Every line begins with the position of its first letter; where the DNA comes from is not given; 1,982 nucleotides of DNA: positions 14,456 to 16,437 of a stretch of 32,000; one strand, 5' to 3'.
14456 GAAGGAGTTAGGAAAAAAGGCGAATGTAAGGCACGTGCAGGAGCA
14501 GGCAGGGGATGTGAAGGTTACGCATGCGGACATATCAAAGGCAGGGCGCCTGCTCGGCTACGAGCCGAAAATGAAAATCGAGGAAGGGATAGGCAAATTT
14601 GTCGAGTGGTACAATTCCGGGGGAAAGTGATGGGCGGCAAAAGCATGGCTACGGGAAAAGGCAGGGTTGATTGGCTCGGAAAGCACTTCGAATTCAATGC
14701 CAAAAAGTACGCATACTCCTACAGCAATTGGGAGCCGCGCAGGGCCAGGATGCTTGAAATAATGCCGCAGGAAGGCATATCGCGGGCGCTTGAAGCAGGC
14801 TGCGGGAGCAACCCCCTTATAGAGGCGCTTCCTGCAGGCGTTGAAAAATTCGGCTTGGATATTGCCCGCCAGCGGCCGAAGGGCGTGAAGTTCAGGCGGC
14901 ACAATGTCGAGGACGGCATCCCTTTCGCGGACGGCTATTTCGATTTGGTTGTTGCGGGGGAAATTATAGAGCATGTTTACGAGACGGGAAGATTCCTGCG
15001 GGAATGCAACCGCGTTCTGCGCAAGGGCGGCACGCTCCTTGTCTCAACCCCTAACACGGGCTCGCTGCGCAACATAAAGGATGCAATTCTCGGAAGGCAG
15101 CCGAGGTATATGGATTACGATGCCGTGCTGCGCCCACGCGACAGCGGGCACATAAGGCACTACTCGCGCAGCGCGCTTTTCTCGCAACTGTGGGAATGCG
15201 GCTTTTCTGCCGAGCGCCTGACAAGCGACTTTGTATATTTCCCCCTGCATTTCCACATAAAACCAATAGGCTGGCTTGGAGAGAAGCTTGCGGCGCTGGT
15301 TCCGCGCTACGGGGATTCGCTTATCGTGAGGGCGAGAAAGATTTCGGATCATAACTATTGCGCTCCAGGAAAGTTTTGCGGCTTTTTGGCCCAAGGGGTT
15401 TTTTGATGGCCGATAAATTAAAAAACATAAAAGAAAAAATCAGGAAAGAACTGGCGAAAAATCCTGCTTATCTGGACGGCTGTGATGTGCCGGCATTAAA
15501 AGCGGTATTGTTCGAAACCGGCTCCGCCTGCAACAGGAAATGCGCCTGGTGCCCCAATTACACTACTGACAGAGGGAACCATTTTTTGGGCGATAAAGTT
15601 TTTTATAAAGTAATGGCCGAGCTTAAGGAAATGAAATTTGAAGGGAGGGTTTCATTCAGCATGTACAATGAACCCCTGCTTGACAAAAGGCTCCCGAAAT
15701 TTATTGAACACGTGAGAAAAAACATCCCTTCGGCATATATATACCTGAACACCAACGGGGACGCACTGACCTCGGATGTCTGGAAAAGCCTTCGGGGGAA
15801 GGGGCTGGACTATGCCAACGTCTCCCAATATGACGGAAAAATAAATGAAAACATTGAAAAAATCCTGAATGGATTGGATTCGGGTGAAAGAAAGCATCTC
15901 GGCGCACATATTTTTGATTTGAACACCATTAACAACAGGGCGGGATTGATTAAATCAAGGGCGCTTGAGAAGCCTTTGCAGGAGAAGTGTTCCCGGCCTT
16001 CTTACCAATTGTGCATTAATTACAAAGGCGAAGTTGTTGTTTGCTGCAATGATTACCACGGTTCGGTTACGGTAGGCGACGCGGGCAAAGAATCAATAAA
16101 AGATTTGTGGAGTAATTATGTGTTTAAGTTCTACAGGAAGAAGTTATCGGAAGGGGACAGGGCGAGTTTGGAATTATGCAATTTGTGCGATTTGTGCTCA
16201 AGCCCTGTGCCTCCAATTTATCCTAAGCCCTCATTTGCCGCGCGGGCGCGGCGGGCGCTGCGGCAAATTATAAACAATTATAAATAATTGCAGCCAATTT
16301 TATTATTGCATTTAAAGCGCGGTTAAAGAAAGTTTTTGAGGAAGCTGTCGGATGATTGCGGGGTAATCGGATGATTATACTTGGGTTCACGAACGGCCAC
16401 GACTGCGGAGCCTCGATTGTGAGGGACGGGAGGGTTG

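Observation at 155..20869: Methylation-dominated glycan island lacking visible priming, flipping or transfer steps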

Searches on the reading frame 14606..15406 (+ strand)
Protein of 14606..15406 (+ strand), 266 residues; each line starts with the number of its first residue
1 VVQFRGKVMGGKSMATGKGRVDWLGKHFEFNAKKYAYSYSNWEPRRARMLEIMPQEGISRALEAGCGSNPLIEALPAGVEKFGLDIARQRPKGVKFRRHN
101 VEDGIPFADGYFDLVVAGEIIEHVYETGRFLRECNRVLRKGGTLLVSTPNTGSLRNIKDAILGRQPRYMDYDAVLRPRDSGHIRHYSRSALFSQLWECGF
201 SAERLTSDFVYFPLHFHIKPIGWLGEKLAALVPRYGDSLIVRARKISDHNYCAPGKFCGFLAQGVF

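Call 5: search_protein_families(library=pfam, proteins=[window:14606-15406:+], max_evalue=0.01)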
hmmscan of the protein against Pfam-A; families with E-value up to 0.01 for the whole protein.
window:14606-15406:+ (266 aa): 6 families
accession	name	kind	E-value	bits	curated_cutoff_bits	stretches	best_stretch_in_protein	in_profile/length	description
PF13489.12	Methyltransf_23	-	1.4e-14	54.6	27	1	44-201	11-160/164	Methyltransferase domain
PF08241.18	Methyltransf_11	-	2.2e-14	54.3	21.2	1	62-145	1-94/95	Methyltransferase domain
PF13847.12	Methyltransf_31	-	8.5e-10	38.9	27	1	87-150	49-113/145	Methyltransferase domain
PF13649.12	Methyltransf_25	-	2.8e-08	34.8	27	1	84-142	34-97/97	Methyltransferase domain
PF08242.18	Methyltransf_12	-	3.7e-06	28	30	1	62-144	1-98/98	Methyltransferase domain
PF07021.18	MetW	-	5e-05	23.4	21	1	57-156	14-117/193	Methionine biosynthesis protein MetW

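Call 74: search_protein_families(library=padloc, proteins=[window:14606-15406:+], max_evalue=0.00001)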
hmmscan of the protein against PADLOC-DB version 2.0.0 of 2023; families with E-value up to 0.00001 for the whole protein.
window:14606-15406:+ (266 aa): 1 family
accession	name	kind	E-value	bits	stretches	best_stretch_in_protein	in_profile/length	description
PDLC04134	mad2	-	5.9e-08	30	1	26-156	260-408/492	mads_2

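Call 76: search_protein_families(library=ncbifam, proteins=[window:14606-15406:+], max_evalue=1e-8)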
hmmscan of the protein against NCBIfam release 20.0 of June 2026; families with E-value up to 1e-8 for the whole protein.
window:14606-15406:+ (266 aa): 2 families
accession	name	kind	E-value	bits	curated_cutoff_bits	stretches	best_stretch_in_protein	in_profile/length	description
NF045667.1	MTase_DVU1556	equivalog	1.5e-09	37.6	155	1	48-147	13-120/213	DVU_1556 family methyltransferase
TIGR01983.1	UbiG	equivalog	3.9e-09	36.1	102.95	1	92-151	97-156/228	bifunctional 2-polyprenyl-6-hydroxyphenol methylase/3-demethylubiquinol 3-O-methyltransferase UbiG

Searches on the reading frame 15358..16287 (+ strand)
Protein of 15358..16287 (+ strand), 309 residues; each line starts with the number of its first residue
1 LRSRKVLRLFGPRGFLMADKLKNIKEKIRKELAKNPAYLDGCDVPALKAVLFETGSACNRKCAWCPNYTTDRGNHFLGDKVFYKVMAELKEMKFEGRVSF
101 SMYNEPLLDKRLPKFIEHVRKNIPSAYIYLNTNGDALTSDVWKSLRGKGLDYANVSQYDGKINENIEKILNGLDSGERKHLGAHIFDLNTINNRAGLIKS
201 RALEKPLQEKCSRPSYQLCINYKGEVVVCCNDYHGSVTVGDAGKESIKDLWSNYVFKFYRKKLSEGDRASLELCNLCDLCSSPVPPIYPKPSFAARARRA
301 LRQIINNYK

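Call 5: search_protein_families(library=pfam, proteins=[window:15358-16287:+], max_evalue=0.01)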
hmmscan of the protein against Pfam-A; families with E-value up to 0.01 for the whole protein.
window:15358-16287:+ (309 aa): 2 families
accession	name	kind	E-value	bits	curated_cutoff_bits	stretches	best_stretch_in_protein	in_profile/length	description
PF13186.11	SPASM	-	4.9e-10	40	21.5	1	211-278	1-67/67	Iron-sulfur cluster-binding domain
PF04055.27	Radical_SAM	-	9e-10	39.4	29.5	1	54-157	3-109/166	Radical SAM superfamily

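Call 7: search_protein_families(library=ncbifam, proteins=[window:15358-16287:+], max_evalue=0.01)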
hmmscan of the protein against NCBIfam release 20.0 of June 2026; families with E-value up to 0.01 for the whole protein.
window:15358-16287:+ (309 aa): 18 families
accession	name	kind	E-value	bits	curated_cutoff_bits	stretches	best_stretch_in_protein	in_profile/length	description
TIGR04317.1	W_rSAM_matur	equivalog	2.4e-17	63.1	380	1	47-162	3-114/349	tungsten cofactor oxidoreductase radical SAM maturase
TIGR04321.1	spiroSPASM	subfamily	4.3e-13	48.8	250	2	53-146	236-331/510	spiro-SPASM protein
TIGR04311.1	rSAM_Geo_metal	subfamily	1.2e-09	37.7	400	1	51-173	6-127/423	radical SAM/SPASM family putative metalloenzyme maturase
NF033640.1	N_Twi_rSAM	subfamily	8.2e-07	28.4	170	1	210-277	4-69/398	twitch domain-containing radical SAM protein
TIGR02668.1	moaA_archaeal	equivalog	2e-05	23.8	325.25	1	55-157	17-116/303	GTP 3',8-cyclase MoaA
TIGR04054.1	rSAM_NirJ1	equivalog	2.1e-05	23.3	650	1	49-164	37-147/387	putative heme d1 biosynthesis radical SAM protein NirJ1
TIGR02666.1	moaA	equivalog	2.6e-05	23.4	284.05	1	57-156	19-121/336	GTP 3',8-cyclase MoaA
TIGR02109.1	PQQ_syn_pqqE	equivalog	4.2e-05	22.6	381.35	1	49-176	8-130/358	pyrroloquinoline quinone biosynthesis protein PqqE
TIGR03977.1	rSAM_pair_HxsC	equivalog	6e-05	22.1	267.9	1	50-140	28-114/292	His-Xaa-Ser system radical SAM maturase HxsC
NF001199.0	PRK00164.2-1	equivalog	8.6e-05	21.8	231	1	56-157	20-118/308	GTP 3',8-cyclase MoaA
NF045646.2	rSAM_Se_TrsS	equivalog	9.8e-05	21.1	490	1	50-174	88-210/441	radical SAM (seleno)protein TrsS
TIGR02495.1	NrdG2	equivalog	0.00046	19.6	131.15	1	47-135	17-100/193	anaerobic ribonucleoside-triphosphate reductase activating protein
TIGR04051.1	rSAM_NirJ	equivalog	0.00059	18.9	515.45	1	56-157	10-108/354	heme d1 biosynthesis radical SAM protein NirJ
TIGR03961.1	rSAM_PTO1314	hypoth_equivalog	0.0011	18.3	306.05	0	57-160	32-126/332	PTO1314 family radical SAM protein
TIGR04546.1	rSAM_ahbC_deAc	equivalog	0.0011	17.8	650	1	48-161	39-148/390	12,18-didecarboxysiroheme deacetylase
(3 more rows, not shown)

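Call 48: search_solved_structures(query=window:15358-16287:+, max_evalue=0.01)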
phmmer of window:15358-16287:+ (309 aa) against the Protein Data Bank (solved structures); distinct sequences matched with E-value up to 0.01: 2.
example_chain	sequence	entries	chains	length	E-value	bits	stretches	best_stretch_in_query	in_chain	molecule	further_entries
4m7t_A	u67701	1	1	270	2.1e-31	112.4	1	50-281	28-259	BtrN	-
4m7s_A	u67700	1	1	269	2.3e-31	112.3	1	51-281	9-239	BtrN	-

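Call 65: search_solved_structures(query=window:15358-16287:+, max_evalue=1e-10, show_alignments=1)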
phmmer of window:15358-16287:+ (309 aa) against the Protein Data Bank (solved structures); distinct sequences matched with E-value up to 1e-10: 2.
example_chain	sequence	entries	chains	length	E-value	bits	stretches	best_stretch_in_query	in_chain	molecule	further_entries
4m7t_A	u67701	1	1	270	2.1e-31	112.4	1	50-281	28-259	BtrN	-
4m7s_A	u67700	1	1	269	2.3e-31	112.3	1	51-281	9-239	BtrN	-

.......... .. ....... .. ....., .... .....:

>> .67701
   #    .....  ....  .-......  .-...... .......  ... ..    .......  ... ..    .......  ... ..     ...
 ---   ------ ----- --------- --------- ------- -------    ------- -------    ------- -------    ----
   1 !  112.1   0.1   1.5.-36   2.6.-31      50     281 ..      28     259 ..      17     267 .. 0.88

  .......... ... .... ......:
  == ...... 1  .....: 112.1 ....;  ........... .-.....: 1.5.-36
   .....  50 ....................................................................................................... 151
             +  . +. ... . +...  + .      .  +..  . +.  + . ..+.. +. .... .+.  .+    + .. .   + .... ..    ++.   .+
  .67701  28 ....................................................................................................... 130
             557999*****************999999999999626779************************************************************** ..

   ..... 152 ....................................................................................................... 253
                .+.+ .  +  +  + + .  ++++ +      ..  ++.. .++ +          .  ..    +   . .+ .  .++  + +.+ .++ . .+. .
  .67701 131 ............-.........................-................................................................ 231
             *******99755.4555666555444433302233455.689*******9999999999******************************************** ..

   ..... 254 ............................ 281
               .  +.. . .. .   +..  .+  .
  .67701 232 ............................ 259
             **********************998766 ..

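Call 74: search_protein_families(library=padloc, proteins=[window:15358-16287:+], max_evalue=0.00001)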
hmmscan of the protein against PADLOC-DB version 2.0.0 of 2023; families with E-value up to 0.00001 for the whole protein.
window:15358-16287:+ (309 aa): 0 families
